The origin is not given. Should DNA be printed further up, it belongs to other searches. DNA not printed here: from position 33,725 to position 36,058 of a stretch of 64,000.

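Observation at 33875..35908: Tri-functional chorismate mutase / prephenate dehydratase-ACT / type I-beta DAHP synthase fusion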

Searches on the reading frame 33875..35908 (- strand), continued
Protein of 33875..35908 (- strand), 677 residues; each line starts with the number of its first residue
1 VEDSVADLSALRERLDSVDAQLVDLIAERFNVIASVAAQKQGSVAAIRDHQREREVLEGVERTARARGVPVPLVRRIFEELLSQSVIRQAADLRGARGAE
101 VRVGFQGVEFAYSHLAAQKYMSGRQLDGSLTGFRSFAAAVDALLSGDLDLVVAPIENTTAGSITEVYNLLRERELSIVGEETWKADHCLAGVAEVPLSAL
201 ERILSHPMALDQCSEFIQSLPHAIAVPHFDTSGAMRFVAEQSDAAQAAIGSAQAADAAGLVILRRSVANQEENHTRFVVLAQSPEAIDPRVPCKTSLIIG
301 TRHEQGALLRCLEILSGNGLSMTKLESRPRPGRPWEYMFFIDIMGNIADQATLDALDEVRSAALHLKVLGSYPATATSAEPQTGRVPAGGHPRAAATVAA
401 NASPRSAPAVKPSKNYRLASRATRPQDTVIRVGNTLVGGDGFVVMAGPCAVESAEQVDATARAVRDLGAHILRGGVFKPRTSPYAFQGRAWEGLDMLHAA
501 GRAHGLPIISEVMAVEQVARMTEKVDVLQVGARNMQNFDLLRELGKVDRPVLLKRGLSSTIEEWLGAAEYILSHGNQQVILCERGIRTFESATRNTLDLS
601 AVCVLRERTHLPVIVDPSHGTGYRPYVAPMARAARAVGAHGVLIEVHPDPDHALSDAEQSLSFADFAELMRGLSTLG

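Call 17: search_protein_representatives(protein=window:33875-35908:-)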
Query: 677 residues. Proteins with E-value up to 0.001 (for the whole library): 22030; up to 1e-10: 12678; up to 1e-30: 3347. The best 150 are listed.
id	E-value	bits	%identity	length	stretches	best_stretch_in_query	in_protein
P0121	1.3e-235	800.4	56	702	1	2-677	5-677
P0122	4.1e-189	646.8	47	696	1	5-671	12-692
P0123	1.5e-188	644.9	50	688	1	6-674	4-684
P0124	8.0e-188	642.6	49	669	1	8-675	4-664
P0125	3.3e-177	607.5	46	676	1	9-672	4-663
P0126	1.5e-170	585.5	46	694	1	3-673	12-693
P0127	3.5e-170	584.3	45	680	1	7-673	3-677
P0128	5.5e-167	573.7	49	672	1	5-673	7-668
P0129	1.5e-163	562.4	44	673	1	8-674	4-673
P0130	8.7e-163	559.9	47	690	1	6-673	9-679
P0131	4.2e-159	547.7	51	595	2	273-671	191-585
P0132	2.4e-158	545.2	47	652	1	63-673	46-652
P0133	5.1e-157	540.8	45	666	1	6-650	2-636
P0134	8.4e-156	536.8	41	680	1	7-670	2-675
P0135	3.6e-152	524.8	42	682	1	8-674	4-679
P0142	3.4e-142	491.8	40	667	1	6-671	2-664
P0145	5.5e-138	477.9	47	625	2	408-674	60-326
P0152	1.2e-131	457.0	37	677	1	7-674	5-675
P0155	4.3e-126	438.7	36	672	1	7-673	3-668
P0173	3.3e-111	389.5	35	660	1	6-673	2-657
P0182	7.1e-105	368.6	36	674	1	6-670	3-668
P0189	2.0e-101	357.2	33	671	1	7-673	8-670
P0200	1.5e-95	337.8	33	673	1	7-654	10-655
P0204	5.0e-94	332.7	33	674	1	8-647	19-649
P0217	2.8e-90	320.4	31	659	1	6-646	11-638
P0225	4.5e-88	313.1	33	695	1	6-647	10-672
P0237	2.9e-86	307.1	56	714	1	408-673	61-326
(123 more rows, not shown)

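Call 20: search_solved_structures(query=window:33875-35908:-, max_evalue=1e-10)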
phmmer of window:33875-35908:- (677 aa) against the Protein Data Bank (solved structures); distinct sequences matched with E-value up to 1e-10: 48.
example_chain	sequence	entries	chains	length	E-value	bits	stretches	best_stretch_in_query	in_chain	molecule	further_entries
4grs_A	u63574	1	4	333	2e-90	307.6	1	410-677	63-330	Phospho-2-dehydro-3-deoxyheptonate aldolase, 2-dehydro-3-deoxyphosphoheptonate aldolase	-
1rzm_A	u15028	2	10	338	6.9e-89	302.5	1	410-674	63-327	Phospho-2-dehydro-3-deoxyheptonate aldolase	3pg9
1vr6_A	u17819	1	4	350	7.7e-89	302.3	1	410-674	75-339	Phospho-2-dehydro-3-deoxyheptonate aldolase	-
1vs1_A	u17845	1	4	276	1.2e-88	301.7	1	413-672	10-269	3-deoxy-7-phosphoheptulonate synthase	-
3nvt_A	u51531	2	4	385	1.5e-87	298.1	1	417-671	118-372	3-deoxy-D-arabino-heptulosonate 7-phosphate synthase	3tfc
3pg8_A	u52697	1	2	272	1.9e-87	297.8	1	416-674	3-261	Phospho-2-dehydro-3-deoxyheptonate aldolase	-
5j6f_A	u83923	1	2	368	4.8e-87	296.4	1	417-671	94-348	3-deoxy-D-arabino-heptulosonate 7-phosphate synthase, chorismate mutase-isozyme 3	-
1zco_A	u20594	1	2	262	5e-86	293.1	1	426-677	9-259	2-dehydro-3-deoxyphosphoheptonate aldolase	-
4c1k_A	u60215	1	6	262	1.3e-85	291.7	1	426-677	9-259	2-DEHYDRO-3-DEOXYPHOSPHOHEPTONATE ALDOLASE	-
4c1l_A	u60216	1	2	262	8.6e-85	289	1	426-677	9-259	2-dehydro-3-deoxyphosphoheptonate aldolase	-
2qmx_A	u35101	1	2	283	4.9e-43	151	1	103-373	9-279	Prephenate dehydratase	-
7alz_A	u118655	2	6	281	7.1e-35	124.1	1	101-376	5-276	Prephenate dehydratase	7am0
6vh5_A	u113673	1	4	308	1.2e-28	103.5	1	102-374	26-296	Prephenate dehydratase:Amino acid-binding ACT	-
4lub_A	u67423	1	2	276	7.9e-24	87.6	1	130-373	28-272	Putative prephenate dehydratase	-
6mdy_A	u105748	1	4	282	1.6e-21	80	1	443-673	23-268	2-dehydro-3-deoxyphosphooctonate aldolase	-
3mwb_A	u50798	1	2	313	2.3e-21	79.4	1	135-374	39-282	Prephenate dehydratase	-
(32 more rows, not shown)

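Call 24: list_cluster_members(proteins=[P0189, P0200, P0204, P0217, P0225, P0173, P0182, P0155, P0152, P0145])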
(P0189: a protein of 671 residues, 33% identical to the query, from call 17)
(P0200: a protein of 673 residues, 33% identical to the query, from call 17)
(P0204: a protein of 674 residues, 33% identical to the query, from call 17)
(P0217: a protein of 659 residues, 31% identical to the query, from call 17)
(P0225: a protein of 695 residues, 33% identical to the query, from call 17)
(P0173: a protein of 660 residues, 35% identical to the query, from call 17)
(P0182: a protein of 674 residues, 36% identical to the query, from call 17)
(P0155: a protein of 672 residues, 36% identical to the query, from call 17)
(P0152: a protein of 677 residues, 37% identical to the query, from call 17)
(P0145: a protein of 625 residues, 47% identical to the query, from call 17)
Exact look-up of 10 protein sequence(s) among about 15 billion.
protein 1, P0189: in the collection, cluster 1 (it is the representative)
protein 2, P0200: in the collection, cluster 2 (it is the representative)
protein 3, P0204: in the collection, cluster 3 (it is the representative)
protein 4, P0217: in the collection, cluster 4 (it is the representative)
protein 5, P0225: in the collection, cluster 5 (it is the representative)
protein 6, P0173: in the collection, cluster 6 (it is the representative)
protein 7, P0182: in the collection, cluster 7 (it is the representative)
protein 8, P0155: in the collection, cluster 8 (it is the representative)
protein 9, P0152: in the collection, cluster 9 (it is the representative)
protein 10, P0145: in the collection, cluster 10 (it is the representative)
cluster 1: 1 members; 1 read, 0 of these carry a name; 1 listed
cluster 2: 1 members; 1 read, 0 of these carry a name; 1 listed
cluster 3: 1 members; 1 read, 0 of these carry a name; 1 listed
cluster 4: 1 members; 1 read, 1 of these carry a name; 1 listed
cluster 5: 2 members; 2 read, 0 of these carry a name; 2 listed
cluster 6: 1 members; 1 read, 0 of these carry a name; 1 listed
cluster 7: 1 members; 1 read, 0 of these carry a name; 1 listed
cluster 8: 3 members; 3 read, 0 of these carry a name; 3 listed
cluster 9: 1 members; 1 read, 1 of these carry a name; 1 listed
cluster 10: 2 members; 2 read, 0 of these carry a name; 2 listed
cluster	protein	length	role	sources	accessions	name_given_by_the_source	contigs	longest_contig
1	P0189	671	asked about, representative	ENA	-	-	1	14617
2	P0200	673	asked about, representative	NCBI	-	-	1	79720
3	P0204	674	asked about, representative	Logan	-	-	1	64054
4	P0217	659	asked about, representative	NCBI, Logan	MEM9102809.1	MAG: chorismate mutase [Pseudomonadota bacterium]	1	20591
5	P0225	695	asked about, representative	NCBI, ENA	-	-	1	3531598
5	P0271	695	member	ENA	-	-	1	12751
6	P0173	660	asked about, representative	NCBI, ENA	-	-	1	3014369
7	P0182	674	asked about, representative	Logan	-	-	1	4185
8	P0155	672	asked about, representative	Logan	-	-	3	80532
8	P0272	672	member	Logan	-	-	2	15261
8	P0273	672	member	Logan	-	-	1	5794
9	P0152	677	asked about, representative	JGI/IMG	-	chorismate mutase/prephenate dehydratase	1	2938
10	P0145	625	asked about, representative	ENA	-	-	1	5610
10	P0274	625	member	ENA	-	-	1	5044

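Call 38: predict_structure(alignment_id=A1)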
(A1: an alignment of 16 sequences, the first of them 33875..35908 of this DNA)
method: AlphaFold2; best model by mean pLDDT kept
length: 677 residues; sequences in the alignment: 16
mean_pLDDT: 63.6   pTM: 0.44
mean pLDDT of the five models: 63.6, 60.0, 51.2, 47.9, 46.7
residues with pLDDT >= 90: 22; 70-90: 296; 50-70: 151; < 50: 208
segments of 3 or more residues with pLDDT < 50: 1-5, 39-48, 87-98, 157-161, 185-272, 303-305, 329-331, 333-335, 376-424, 481-485, 534-536, 586-596
pLDDT, mean of each block of 10 residues (from residue 1): 47 60 50 49 45 71 71 64 51 45 74 74 75 76 89 62 67 85 49 35 35 39 34 35 35 44 36 69 76 82 64 82 63 58 84 90 86 53 27 25 29 41 55 76 75 80 79 55 51 83 85 80 86 61 83 73 77 82 56 46 72 78 72 82 84 70 90 78
secondary structure, 60 per line:
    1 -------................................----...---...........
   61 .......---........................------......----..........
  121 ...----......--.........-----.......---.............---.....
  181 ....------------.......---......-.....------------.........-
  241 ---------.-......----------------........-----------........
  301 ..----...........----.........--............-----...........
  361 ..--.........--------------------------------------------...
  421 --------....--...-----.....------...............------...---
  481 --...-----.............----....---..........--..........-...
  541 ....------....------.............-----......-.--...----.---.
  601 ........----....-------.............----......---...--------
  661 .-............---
elements in order (helices of 4 or more, strands of 3 or more residues): H8-39 H50-67 H71-94 E101-106 H112-123 E128-133 H136-144 E150-156 H160-172 E176-184 H197-203 H207-212 H214-218 H231-239 H252-257 E274-281 E293-302 H307-317 E322-330 E333-344 H350-362 E365-373 E418-420 E429-432 E435-437 E443-447 H454-468 E475-477 H491-503 E508-511 H515-524 E527-531 H532-536 H538-544 E551-554 H561-573 E579-584 H600-608 E613-616 H624-636 E641-646 H663-674

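Call 42: search_protein_families(library=pfam, proteins=[L048:4722-5810:-, L048:3102-4322:+, L072:4557-5828:-, L072:8753-9829:-, L022:4857-5795:+, L022:8053-9126:-, L069:3857-5026:+, L069:2742-3860:+, L069:8676-10127:-, L079:4834-5886:+], max_evalue=0.00001)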
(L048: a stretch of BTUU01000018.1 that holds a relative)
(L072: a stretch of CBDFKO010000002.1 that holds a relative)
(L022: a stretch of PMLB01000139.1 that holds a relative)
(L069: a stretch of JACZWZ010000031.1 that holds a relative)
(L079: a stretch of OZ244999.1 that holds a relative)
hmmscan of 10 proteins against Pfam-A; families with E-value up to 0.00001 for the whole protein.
L048:4722-5810:- (362 aa): 0 families

L048:3102-4322:+ (406 aa): 4 families
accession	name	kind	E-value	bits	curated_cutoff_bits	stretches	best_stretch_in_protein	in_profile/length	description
PF01761.26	DHQ_synthase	-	1.4e-43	147.6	24.2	1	112-224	2-114/115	3-dehydroquinate synthase N-terminal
PF24621.2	DHQS_C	-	1.5e-41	142.2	27.6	1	226-369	1-144/144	3-dehydroquinate synthase C-terminal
PF13685.12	Fe-ADH_2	-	1e-10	42.2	28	1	65-219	2-149/149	Iron-containing alcohol dehydrogenase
PF00465.25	Fe-ADH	-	7.7e-07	29.3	31.3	1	63-176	4-131/168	Iron-containing alcohol dehydrogenase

L072:4557-5828:- (423 aa): 0 families

L072:8753-9829:- (358 aa): 3 families
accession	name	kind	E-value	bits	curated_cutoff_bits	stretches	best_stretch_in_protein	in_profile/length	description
PF05598.16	DUF772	-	1e-23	83.6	23.1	1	53-127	1-73/74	Transposase domain (DUF772)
PF01609.27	DDE_Tnp_1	-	3.3e-13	50.3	23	1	197-348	22-200/200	Transposase DDE domain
PF13751.12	DDE_Tnp_1_6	-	3.2e-09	37.6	25.1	1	266-351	41-124/125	Transposase DDE domain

L022:4857-5795:+ (312 aa): 1 family
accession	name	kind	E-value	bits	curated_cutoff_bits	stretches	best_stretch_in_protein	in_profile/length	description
PF13561.12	adh_short_C2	-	1.2e-49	169.4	27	1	117-300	57-236/236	Enoyl-(Acyl carrier protein) reductase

L022:8053-9126:- (357 aa): 1 family
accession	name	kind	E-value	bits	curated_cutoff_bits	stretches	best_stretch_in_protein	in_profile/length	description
PF01636.29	APH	-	5.6e-25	88.9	23.2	1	30-260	2-223/239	Phosphotransferase enzyme family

L069:3857-5026:+ (389 aa): 6 families
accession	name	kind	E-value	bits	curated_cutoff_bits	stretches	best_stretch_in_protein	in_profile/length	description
PF00534.26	Glycos_transf_1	-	9e-32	110.4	26.4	1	210-358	14-162/172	Glycosyl transferases group 1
PF13692.12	Glyco_trans_1_4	-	1.3e-29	103.7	27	1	214-354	4-142/142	Glycosyl transferases group 1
PF13439.12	Glyco_transf_4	-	2e-26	93.5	28.5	1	24-193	2-168/170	Glycosyltransferase Family 4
PF13579.12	Glyco_trans_4_4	-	2.4e-26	93.4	29.7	1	24-190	1-158/158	Glycosyl transferase 4-like domain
PF20706.3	GT4-conflict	-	6.2e-21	75.3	26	1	22-354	10-357/385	Family 4 Glycosyltransferase in conflict systems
PF08323.17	Glyco_transf_5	-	5.9e-07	29.9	22.7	0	24-131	16-168/239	Starch synthase catalytic domain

L069:2742-3860:+ (372 aa): 1 family
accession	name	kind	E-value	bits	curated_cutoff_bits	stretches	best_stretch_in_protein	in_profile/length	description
PF13480.13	Acetyltransf_6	-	6.1e-25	88.5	22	1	222-356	2-143/143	Acetyltransferase (GNAT) domain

L069:8676-10127:- (483 aa): 1 family
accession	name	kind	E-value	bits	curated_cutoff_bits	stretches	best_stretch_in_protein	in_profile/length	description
PF16575.11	CLP1_P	-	3.5e-27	95.9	26.6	1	213-390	1-186/188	mRNA cleavage and polyadenylation factor CLP1 P-loop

L079:4834-5886:+ (350 aa): 1 family
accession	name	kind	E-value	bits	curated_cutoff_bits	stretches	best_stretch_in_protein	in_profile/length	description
PF01063.24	Aminotran_4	-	1.1e-32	114.2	28.5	1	67-308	1-223/223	Amino-transferase class IV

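Call 43: search_protein_families(library=pfam, proteins=[L056:5265-5972:+, L056:4471-4965:+, L065:5385-6014:+, L065:8131-8862:+, L011:5046-5936:+, L011:8048-9406:-, L079:8682-10244:+, L072:8043-8597:-, L069:8024-8620:-, L022:3786-4670:+], max_evalue=0.00001)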
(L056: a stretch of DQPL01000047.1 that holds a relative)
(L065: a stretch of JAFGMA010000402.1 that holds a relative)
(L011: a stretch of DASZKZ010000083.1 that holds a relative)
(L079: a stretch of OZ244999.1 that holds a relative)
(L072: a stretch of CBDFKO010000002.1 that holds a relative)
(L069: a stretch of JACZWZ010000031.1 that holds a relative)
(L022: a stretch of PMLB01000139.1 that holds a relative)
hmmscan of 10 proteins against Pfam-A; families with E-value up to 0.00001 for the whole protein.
L056:5265-5972:+ (235 aa): 1 family
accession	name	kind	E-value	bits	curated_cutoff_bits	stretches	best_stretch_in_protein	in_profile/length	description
PF06439.18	3keto-disac_hyd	-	4.4e-42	144.7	26.8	1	69-232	1-187/187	3-keto-disaccharide hydrolase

L056:4471-4965:+ (164 aa): 1 family
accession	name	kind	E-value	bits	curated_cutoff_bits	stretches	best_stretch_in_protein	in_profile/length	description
PF04075.20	F420H2_quin_red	-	2.1e-07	31.5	22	1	79-150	45-113/130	F420H(2)-dependent quinone reductase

L065:5385-6014:+ (209 aa): 0 families

L065:8131-8862:+ (243 aa): 1 family
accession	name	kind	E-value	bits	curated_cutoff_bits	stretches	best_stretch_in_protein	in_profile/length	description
PF07929.16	PRiA4_ORF3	-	3.8e-07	30.4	26.6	1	64-154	6-101/173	Plasmid pRiA4b ORF-3-like protein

L011:5046-5936:+ (296 aa): 1 family
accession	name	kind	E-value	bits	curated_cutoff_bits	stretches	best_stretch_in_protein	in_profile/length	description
PF20628.3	Dyp_perox_C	-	2.4e-40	138.4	20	1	135-287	2-164/166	Dyp-type peroxidase, C-terminal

L011:8048-9406:- (452 aa): 2 families
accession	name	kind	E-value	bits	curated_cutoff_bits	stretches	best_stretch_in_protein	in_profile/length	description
PF00800.23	PDT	-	8.4e-35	120.6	25.2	1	263-449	1-178/181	Prephenate dehydratase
PF02153.23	PDH_N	-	2e-11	44.1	26.5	1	31-127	14-109/154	Prephenate dehydrogenase, nucleotide-binding domain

L079:8682-10244:+ (520 aa): 3 families
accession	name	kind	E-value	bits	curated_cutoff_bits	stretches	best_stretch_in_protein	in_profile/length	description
PF00682.25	HMGL-like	-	6.6e-102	340.8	29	1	3-272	1-260/260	HMGL-like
PF08502.15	LeuA_dimer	-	1.3e-29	103.2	24.9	1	369-506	2-131/131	LeuA allosteric (dimerisation) domain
PF22617.1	HCS_D2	-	1.2e-27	96.6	27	1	286-366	1-81/82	Homocitrate synthase post-HMGL domain-like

L072:8043-8597:- (184 aa): 0 families

L069:8024-8620:- (198 aa): 0 families

L022:3786-4670:+ (294 aa): 1 family
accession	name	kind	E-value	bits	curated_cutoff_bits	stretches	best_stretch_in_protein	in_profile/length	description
PF00800.23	PDT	-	6.6e-59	199.2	25.2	1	15-195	2-179/181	Prephenate dehydratase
